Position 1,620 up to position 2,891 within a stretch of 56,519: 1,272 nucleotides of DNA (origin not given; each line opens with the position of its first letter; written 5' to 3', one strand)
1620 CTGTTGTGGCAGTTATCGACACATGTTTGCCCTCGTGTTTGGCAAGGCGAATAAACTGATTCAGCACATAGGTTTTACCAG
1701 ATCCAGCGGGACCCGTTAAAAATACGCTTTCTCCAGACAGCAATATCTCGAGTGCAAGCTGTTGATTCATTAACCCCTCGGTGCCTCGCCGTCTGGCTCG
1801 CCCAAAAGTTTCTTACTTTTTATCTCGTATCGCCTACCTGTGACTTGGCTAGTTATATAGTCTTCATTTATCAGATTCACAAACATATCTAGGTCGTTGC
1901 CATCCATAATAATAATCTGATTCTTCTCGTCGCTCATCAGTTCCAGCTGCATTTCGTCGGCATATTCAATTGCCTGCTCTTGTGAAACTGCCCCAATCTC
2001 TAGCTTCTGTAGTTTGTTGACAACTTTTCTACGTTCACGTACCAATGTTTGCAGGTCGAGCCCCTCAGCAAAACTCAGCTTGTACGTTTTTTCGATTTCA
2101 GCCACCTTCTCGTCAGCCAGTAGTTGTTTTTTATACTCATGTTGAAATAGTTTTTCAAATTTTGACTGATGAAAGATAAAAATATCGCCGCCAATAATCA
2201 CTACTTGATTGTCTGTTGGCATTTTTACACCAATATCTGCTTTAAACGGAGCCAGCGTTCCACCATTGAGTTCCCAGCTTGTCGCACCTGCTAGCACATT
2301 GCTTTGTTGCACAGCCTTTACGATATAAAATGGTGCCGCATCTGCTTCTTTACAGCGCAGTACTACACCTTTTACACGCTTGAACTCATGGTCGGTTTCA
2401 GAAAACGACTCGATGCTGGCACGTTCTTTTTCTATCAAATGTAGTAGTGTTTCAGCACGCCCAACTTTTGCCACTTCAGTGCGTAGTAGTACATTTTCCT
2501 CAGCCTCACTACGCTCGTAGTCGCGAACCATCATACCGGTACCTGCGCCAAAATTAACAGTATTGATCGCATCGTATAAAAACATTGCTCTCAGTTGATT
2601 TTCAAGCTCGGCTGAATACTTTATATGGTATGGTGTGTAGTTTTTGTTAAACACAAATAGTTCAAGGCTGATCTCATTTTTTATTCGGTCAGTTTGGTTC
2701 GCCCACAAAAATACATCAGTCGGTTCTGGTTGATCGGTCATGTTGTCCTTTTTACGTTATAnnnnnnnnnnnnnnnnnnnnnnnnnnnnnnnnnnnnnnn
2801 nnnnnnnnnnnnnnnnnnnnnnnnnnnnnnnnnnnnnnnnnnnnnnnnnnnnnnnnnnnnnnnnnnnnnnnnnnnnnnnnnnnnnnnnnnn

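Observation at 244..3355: KwaB/DUF4868-like protein coupled to a Pif1/RecD-type helicase behind a two-TM Excalibur membrane protein: candidate helicase-containing Kiwa-like defence cassette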

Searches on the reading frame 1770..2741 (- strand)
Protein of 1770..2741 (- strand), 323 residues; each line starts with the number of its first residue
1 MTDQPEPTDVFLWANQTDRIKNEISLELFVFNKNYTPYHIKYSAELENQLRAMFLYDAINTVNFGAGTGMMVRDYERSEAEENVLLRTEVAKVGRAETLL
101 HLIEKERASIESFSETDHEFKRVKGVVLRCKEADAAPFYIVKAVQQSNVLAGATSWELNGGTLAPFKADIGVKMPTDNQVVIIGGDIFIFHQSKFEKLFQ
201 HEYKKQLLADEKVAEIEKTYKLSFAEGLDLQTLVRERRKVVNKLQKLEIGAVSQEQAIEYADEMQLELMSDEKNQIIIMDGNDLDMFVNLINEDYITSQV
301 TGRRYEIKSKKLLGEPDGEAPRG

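Call 3: search_protein_families(library=pfam, proteins=[window:1770-2741:-], max_evalue=0.1)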
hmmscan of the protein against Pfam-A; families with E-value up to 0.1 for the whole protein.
window:1770-2741:- (323 aa): 3 families
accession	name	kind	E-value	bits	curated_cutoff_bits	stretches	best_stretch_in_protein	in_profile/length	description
PF16162.10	KwaB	-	6.1e-08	33.3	26.3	1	179-301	61-186/186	Kiwa protein KwaB-like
PF12550.13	GCR1_C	-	0.0054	17.4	23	1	201-263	15-78/80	Transcriptional activator of glycolytic enzymes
PF18688.6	DUF5638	-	0.081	13.8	39.8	0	193-262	14-85/104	Family of unknown function (DUF5638)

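Call 4: search_protein_families(library=padloc, proteins=[window:1770-2741:-], max_evalue=0.1)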
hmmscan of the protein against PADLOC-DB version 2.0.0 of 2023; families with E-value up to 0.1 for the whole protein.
window:1770-2741:- (323 aa): 6 families
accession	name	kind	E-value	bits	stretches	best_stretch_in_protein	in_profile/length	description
PDLC00233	KwaB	-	4.3e-10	37.3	1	21-311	17-312/320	DUF4868 domain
PDLC00230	KwaB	-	6.3e-07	27.1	1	251-314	252-317/322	DUF4868 domain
PDLC00225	KwaB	-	2.7e-06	25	1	89-311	62-289/291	DUF4868 domain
PDLC00223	KwaB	-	3e-06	24.6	1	179-313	195-334/339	DUF4868 domain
PDLC00222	KwaB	-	0.00036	18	1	96-311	69-289/292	DUF4868 domain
PDLC03666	Control_protein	-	0.073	11.5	0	194-219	6-31/77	control protein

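Call 8: find_homologous_proteins(query=window:1770-2741:-, max_evalue=0.001)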
Query window:1770-2741:- (323 aa): 3172 proteins with E <= 0.001 among 4662 candidates; the best 120 are listed.
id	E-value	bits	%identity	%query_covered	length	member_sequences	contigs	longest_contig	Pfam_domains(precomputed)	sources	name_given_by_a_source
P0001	1.9e-208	709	100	100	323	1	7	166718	PF16162.11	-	-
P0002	1.7e-179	614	86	100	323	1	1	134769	PF16162.11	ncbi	-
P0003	1.3e-178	611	85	100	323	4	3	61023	PF16162.11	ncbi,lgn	-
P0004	5.4e-178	609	85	100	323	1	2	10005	PF16162.11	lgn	-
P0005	2.4e-176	603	85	98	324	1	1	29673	PF16162.11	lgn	-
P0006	1.5e-175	601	84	100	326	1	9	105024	PF16162.11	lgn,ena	-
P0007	2.1e-174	597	83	100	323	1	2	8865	PF16162.11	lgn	-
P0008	1.9e-173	594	83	100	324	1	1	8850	PF16162.11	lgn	-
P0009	2.8e-173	593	82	100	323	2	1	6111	PF16162.11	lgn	-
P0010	5.3e-170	582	82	100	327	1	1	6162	PF16162.11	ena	-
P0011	1.5e-169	581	81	100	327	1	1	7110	PF16162.11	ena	-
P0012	1.1e-166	571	79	100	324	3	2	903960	PF16162.11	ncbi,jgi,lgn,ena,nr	ncbi:MAG TPA: DUF4868 domain-containing protein [Candidatus Saccharibacteria bacterium]|nr:DUF4868 d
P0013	2.4e-166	570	79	100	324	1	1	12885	PF16162.11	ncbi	-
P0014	1.5e-158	545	75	99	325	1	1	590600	PF16162.11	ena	-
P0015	6.4e-153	526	73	100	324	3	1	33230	PF16162.11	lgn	-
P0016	8.5e-153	526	72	100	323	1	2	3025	PF16162.11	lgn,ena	-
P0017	3.4e-151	521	73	100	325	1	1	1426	PF16162.11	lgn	-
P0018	5.9e-151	520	72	97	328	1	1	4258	PF16162.11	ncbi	-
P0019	9.1e-151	519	71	100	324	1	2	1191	PF16162.11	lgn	-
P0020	1.2e-150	519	71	99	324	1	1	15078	PF16162.11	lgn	-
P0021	1.4e-150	519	71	99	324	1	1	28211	PF16162.11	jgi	jgi:hypothetical protein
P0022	2.8e-150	518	72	99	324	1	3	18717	PF16162.11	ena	-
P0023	2.8e-150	518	71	99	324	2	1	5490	PF16162.11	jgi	jgi:hypothetical protein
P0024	3.6e-150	517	72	99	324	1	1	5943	PF16162.11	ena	-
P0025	5.2e-150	517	71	97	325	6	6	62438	PF16162.11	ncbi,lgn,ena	-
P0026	9.5e-150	516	71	99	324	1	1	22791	PF16162.11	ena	-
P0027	1.1e-149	516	71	98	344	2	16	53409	PF16162.11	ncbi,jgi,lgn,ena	-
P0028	1.2e-149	516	72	97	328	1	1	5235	PF16162.11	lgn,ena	-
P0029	1.7e-149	515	85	85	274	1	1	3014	PF16162.11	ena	-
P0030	2.2e-149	515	71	99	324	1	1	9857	PF16162.11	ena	-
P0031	2.4e-149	515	70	99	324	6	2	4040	PF16162.11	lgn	-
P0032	3.2e-149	514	71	100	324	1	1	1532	PF16162.11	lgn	-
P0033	3.4e-149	514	70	100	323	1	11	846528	PF16162.11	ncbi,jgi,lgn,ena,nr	ncbi:MAG TPA: DUF4868 domain-containing protein [Candidatus Saccharibacteria bacterium]|nr:DUF4868 d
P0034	2.1e-148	512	72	98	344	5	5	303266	PF16162.11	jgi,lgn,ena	jgi:hypothetical protein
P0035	3.9e-148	511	70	100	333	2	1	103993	PF16162.11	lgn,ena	-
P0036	7.4e-148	510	69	99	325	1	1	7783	PF16162.11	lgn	-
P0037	1.5e-147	509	70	99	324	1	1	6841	PF16162.11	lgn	-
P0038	2.0e-147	508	69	100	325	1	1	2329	PF16162.11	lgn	-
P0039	2.1e-147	508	70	99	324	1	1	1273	PF16162.11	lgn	-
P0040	2.9e-147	508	70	99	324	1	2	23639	PF16162.11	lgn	-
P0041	4.6e-147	507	69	100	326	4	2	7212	PF16162.11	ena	-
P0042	5.0e-147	507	70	98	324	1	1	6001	PF16162.11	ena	-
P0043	5.5e-147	507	70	98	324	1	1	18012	PF16162.11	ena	-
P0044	1.2e-146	506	69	100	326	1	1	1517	PF16162.11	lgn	-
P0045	1.3e-146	506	70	99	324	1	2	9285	PF16162.11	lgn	-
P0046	1.8e-146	505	71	98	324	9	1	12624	PF16162.11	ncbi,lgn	ncbi:MAG: Kiwa anti-phage protein KwaB-like domain-containing protein [Candidatus Saccharimonadales 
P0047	2.5e-146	505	70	98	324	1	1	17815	PF16162.11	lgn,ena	-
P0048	2.5e-146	505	69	99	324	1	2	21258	PF16162.11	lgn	-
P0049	2.6e-146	505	68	100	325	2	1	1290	PF16162.11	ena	-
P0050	2.8e-146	505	69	100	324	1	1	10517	PF16162.11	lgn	-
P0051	3.2e-146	504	70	100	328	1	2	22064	PF16162.11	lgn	-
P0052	5.9e-146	503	69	99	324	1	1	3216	PF16162.11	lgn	-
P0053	7.5e-146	503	70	98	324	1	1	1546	PF16162.11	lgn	-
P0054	1.5e-145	502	70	98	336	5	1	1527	PF16162.11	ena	-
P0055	1.5e-145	502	69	100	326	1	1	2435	PF16162.11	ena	-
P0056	1.9e-145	502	71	98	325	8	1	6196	PF16162.11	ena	-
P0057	2.3e-145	502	68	100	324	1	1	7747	PF16162.11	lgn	-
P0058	2.3e-145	502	68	100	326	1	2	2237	PF16162.11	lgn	-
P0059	2.6e-145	501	70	98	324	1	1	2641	PF16162.11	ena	-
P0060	2.6e-145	501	69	99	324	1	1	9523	PF16162.11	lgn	-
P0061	3.0e-145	501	69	99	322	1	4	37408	PF16162.11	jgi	jgi:hypothetical protein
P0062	3.3e-145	501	70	99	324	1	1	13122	PF16162.11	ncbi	-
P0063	3.5e-145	501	69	98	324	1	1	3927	PF16162.11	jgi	jgi:hypothetical protein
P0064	3.6e-145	501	69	98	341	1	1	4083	PF16162.11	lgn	-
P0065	3.6e-145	501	69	100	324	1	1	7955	PF16162.11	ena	-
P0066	4.2e-145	501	69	100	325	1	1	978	PF16162.11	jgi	-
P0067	4.9e-145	500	68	100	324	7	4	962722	PF16162.11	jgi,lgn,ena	-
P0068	6.0e-145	500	69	99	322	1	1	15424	PF16162.11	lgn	-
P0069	7.1e-145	500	68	98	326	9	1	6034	PF16162.11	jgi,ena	-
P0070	8.1e-145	500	69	98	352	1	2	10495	PF16162.11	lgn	-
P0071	8.2e-145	500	69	100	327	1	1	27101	PF16162.11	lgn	-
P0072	9.1e-145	500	68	100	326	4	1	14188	PF16162.11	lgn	-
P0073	9.5e-145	499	68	99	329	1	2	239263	PF16162.11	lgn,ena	-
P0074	9.8e-145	499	68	99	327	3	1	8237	PF16162.11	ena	-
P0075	1.1e-144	499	70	98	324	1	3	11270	PF16162.11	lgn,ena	-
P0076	1.1e-144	499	70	99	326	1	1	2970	PF16162.11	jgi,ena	-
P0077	1.3e-144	499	69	98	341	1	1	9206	PF16162.11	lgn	-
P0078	1.3e-144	499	69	99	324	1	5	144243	PF16162.11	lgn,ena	-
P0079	1.6e-144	499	70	100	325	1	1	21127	PF16162.11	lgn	-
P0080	1.9e-144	498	69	99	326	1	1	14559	PF16162.11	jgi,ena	-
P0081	2.0e-144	498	68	100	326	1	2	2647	PF16162.11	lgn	-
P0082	2.1e-144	498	67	100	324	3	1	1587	PF16162.11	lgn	-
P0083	2.1e-144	498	69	100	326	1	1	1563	PF16162.11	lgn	-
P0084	2.2e-144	498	68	100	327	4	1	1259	PF16162.11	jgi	jgi:hypothetical protein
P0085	2.3e-144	498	68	100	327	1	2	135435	PF16162.11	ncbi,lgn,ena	-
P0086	2.4e-144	498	69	99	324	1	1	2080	PF16162.11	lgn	-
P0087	2.7e-144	498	69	99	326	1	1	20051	PF16162.11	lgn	-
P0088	2.7e-144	498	68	100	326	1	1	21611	PF16162.11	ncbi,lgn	-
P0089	3.2e-144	498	69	100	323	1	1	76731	PF16162.11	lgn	-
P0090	3.5e-144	498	68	99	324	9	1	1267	PF16162.11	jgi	jgi:hypothetical protein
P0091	3.7e-144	498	69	100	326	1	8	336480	PF16162.11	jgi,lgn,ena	-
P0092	4.1e-144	497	68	99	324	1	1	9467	PF16162.11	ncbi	-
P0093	4.3e-144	497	68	100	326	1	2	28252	PF16162.11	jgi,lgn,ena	-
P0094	4.5e-144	497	68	100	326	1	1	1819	PF16162.11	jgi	jgi:hypothetical protein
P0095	4.5e-144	497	69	99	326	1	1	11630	PF16162.11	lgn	-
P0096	5.2e-144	497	68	100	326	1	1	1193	PF16162.11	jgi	jgi:hypothetical protein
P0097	5.4e-144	497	68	100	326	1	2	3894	PF16162.11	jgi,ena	-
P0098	5.4e-144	497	69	100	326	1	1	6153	PF16162.11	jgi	jgi:hypothetical protein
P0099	5.9e-144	497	69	99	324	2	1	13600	PF16162.11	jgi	-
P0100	6.1e-144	497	69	99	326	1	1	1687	PF16162.11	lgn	-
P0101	6.1e-144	497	69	100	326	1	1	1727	PF16162.11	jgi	-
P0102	6.6e-144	497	70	99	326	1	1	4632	PF16162.11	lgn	-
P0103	7.0e-144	497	68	100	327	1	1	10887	PF16162.11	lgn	-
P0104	7.3e-144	497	68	99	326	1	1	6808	PF16162.11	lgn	-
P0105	7.5e-144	497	69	100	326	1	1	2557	PF16162.11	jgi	jgi:hypothetical protein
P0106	7.8e-144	496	69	100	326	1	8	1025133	PF16162.11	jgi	jgi:hypothetical protein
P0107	8.3e-144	496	69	98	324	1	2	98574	PF16162.11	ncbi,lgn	ncbi:MAG: Kiwa anti-phage protein KwaB-like domain-containing protein [Patescibacteria group bacteri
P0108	1.1e-143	496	69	98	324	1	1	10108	PF16162.11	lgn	-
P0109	1.1e-143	496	68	100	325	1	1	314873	PF16162.11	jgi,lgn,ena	-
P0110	1.2e-143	496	69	98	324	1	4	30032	PF16162.11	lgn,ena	-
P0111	1.3e-143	496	67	100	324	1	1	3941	PF16162.11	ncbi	-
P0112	1.8e-143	495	69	99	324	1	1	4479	PF16162.11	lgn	-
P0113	1.8e-143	495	70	98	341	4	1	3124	PF16162.11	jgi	jgi:hypothetical protein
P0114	1.9e-143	495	68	98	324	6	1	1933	PF16162.11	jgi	jgi:hypothetical protein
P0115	2.2e-143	495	68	98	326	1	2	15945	PF16162.11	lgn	-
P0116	2.3e-143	495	68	100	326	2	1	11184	PF16162.11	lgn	-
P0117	2.4e-143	495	67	100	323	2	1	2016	PF16162.11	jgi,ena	-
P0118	2.5e-143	495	70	98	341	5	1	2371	PF16162.11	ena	-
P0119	2.6e-143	495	68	100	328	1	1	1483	PF16162.11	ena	-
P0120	2.8e-143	495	68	99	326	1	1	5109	PF16162.11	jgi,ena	-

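Call 9: find_encoding_contigs(protein=window:1770-2741:-, flank=10000, max_places=10)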
Protein window:1770-2741:- (323 aa): 15 contigs read that carry it; 5 places shown.
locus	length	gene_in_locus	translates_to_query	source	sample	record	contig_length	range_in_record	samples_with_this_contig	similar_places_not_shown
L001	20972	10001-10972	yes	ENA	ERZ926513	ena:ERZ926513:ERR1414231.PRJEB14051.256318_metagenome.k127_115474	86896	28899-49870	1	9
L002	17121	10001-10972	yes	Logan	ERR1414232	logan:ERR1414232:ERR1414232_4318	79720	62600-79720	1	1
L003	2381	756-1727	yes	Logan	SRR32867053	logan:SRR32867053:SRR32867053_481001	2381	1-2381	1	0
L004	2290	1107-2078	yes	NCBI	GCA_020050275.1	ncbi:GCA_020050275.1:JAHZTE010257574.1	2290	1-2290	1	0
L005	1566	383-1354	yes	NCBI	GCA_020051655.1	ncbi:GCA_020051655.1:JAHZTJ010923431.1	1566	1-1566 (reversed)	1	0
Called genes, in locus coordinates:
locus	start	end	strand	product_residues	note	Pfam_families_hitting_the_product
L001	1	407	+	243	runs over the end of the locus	-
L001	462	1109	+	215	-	PF00753:Lactamase_B, PF13483:Lactamase_B_3, PF12706:Lactamase_B_2 (weak)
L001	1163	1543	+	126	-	-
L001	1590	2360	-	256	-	PF01978:TrmB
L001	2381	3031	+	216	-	-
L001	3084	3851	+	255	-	PF00892:EamA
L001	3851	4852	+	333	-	PF02615:Ldh_2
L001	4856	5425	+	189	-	-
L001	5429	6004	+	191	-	-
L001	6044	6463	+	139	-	PF00254:FKBP_C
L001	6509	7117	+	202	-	PF04525:LOR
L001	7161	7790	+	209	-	PF00300:His_Phos_1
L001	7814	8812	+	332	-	-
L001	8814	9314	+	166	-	PF04073:tRNA_edit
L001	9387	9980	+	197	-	PF05901:Excalibur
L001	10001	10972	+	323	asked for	PF16162:KwaB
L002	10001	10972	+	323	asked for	PF16162:KwaB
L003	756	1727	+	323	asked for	PF16162:KwaB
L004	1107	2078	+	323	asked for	PF16162:KwaB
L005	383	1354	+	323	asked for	PF16162:KwaB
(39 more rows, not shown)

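Call 11: find_encoding_contigs(protein=P0012, flank=8000, max_places=2)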
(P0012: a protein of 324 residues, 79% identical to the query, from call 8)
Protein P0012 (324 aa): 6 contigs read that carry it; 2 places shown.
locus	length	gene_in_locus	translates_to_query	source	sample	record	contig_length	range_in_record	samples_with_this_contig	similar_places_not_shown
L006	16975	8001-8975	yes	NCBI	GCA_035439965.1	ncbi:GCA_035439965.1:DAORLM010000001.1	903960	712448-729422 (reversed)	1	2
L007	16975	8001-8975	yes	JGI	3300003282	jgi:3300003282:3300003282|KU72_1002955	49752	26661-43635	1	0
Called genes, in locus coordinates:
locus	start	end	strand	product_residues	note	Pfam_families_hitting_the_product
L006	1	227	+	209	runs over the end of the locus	-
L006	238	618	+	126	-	PF00254:FKBP_C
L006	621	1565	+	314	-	PF01636:APH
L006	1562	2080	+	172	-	PF00583:Acetyltransf_1, PF13673:Acetyltransf_10, PF13508:Acetyltransf_7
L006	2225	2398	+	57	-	-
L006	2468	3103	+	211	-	PF03575:Peptidase_S51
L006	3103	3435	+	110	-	PF04993:TfoX_N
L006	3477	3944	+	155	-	-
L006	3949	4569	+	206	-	PF00300:His_Phos_1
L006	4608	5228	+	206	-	-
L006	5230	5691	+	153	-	PF13473:Cupredoxin_1 (weak)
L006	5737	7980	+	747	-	PF03176:MMPL, PF00873:ACR_tran, PF03176:MMPL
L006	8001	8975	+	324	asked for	PF16162:KwaB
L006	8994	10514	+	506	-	PF05970:PIF1, PF13245:AAA_19, PF13401:AAA_22 (weak), PF13604:AAA_30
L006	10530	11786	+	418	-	PF00232:Glyco_hydro_1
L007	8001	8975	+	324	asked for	PF16162:KwaB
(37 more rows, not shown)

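Call 12: find_encoding_contigs(protein=P0106, flank=8000, max_places=2)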
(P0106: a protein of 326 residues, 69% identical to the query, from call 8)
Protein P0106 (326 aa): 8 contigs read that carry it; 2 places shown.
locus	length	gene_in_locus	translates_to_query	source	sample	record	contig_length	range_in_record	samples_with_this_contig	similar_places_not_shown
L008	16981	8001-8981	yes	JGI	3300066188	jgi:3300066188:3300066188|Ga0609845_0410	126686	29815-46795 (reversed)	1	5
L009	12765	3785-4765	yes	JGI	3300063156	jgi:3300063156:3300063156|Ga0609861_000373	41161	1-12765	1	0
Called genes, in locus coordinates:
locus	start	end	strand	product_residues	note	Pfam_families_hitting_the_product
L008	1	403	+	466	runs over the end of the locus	PF00587:tRNA-synt_2b, PF03129:HGTP_anticodon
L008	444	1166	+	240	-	PF03358:FMN_red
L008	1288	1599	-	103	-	-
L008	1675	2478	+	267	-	PF00459:Inositol_P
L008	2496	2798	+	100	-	PF04248:NTP_transf_9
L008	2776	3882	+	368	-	-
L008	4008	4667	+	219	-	-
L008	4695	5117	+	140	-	PF00075:RNase_H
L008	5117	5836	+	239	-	PF08713:DNA_alkylation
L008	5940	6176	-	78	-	-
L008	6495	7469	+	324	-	PF00438:S-AdoMet_synt_N, PF02772:S-AdoMet_synt_M, PF02773:S-AdoMet_synt_C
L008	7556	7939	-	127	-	-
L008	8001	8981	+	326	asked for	PF16162:KwaB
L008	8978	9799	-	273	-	PF00800:PDT, PF01842:ACT (weak)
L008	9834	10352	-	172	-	PF07963:N_methyl (weak)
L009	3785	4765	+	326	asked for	PF16162:KwaB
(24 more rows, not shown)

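Call 17: find_related_loci(query=A1, collection=genome_contigs, flank=8000)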
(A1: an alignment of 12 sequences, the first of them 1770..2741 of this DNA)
Query A1 (323 aa) in genome_contigs; peptide patterns used: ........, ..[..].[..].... (x = any residue, [..] = any of these).
416 stretches matched a pattern; 361 encode a relative of the query (tblastn E <= 1e-3); the best 80 are kept; 80 distinct loci.
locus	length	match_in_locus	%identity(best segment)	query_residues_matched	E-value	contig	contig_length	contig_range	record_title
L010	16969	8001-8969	86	1-323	0e+0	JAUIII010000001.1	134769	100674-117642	MAG: bacterium isolate Co_bin.251 NODE_1348_length_134769_cov_2.017751, whole genome shotgun sequence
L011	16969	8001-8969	85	1-323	0e+0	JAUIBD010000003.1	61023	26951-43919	MAG: bacterium isolate 6_bin.24 NODE_664_length_61023_cov_1.828938, whole genome shotgun sequence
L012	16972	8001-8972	79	1-323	5e-177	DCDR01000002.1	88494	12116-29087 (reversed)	MAG TPA_asm: Candidatus Saccharibacteria bacterium UBA1050 UBA1050_contig_3, whole genome shotgun sequence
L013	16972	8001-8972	79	1-323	1e-176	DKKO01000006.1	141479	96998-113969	MAG TPA_asm: Candidatus Saccharibacteria bacterium UBA6664 UBA6664_contig_423, whole genome shotgun sequence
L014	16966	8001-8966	72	2-323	2e-163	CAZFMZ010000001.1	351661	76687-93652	MAG TPA_asm: uncultured Candidatus Saccharibacteria bacterium isolate SRP118108_co1_39 genome assembly, contig: NODE_3_l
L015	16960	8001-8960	71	4-323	6e-159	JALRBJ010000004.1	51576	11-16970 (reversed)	MAG: Candidatus Saccharimonadia bacterium isolate HM.28 NODE_4_length_51576_cov_5.007573, whole genome shotgun sequence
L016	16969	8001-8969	70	1-323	1e-158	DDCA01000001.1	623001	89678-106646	MAG TPA_asm: Candidatus Saccharibacteria bacterium UBA2018 UBA2018_contig_28, whole genome shotgun sequence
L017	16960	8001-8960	69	4-323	2e-155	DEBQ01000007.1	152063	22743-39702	MAG TPA_asm: Candidatus Saccharibacteria bacterium UBA2952 UBA2952_contig_101, whole genome shotgun sequence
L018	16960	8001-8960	70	4-323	2e-155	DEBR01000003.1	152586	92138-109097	MAG TPA_asm: Candidatus Saccharibacteria bacterium UBA2951 UBA2951_contig_16, whole genome shotgun sequence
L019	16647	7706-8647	71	10-323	8e-156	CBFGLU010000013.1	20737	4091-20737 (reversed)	MAG TPA_asm: uncultured bacterium isolate SRR28044139_metabat2_20 genome assembly, contig: ERZ27254127.190, whole genome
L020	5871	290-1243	71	6-323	1e-156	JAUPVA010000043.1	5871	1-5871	MAG: Patescibacteria group bacterium isolate erpe_2018_sw_21hr_WHONDRS-SW48-000092_B_bin.69 scaffold_660583, whole genom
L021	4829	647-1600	71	6-323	2e-158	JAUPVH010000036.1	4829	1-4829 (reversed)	MAG: Patescibacteria group bacterium isolate erpe_2018_sw_27hr_WHONDRS-SW48-000094_B_bin.8 scaffold_393778, whole genome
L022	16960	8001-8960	70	8-323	9e-155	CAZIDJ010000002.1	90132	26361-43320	MAG TPA_asm: uncultured Candidatus Saccharibacteria bacterium isolate SRP286056_co1_711 genome assembly, contig: NODE_19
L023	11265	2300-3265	67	2-323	2e-154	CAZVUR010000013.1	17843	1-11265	MAG TPA_asm: uncultured Candidatus Saccharibacteria bacterium isolate SRP133034_co1_59 genome assembly, contig: NODE_295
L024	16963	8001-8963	69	3-323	9e-154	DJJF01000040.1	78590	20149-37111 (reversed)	MAG TPA_asm: Candidatus Saccharibacteria bacterium UBA6575 UBA6575_contig_322, whole genome shotgun sequence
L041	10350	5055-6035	67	1-323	1e-147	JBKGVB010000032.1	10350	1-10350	MAG: Candidatus Saccharimonadales bacterium isolate SHSU_advanced.final.171 k67_12810187, whole genome shotgun sequence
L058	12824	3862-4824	66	6-323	6e-145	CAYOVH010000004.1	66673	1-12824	MAG TPA_asm: uncultured Candidatus Saccharibacteria bacterium isolate SRP344714_co1_253 genome assembly, contig: NODE_93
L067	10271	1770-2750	65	4-323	3e-144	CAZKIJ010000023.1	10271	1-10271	MAG TPA_asm: uncultured Candidatus Saccharibacteria bacterium isolate SRP093762_co1_173 genome assembly, contig: NODE_37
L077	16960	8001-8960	65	6-323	5e-143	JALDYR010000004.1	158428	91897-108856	MAG: Candidatus Saccharibacteria bacterium isolate MCT-ROC-43 NODE_33_length_158428_cov_58.557538, whole genome shotgun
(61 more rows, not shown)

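Call 18: search_protein_representatives(protein=window:1770-2741:-)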
Query: 323 residues. Proteins with E-value up to 0.001 (for the whole library): 199; up to 1e-10: 116; up to 1e-30: 41. The best 150 are listed.
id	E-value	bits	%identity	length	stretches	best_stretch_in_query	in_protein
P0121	2.0e-95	335.9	50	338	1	3-318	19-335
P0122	2.2e-94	332.4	47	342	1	9-323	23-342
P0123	3.6e-86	305.5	69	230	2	214-323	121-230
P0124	6.5e-86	304.7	49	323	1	6-313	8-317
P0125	8.0e-82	291.2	43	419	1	3-318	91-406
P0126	1.5e-80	287.1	54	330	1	74-323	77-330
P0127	4.1e-77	275.8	40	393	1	7-317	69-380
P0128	3.4e-75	269.5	38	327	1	3-316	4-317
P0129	5.3e-75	268.8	41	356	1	6-317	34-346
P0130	1.6e-72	260.7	40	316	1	7-313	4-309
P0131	1.7e-68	247.5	50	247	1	5-230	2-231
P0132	8.7e-67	241.9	40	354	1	8-312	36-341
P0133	2.1e-63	230.8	56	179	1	150-323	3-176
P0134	1.1e-61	225.1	59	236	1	6-179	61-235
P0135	2.4e-60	220.7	42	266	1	63-315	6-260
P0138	2.6e-58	214.0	34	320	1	1-316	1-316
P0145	4.8e-49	183.6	33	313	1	5-313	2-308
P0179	5.1e-23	98.2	26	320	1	6-316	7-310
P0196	2.8e-17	79.3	24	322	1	8-312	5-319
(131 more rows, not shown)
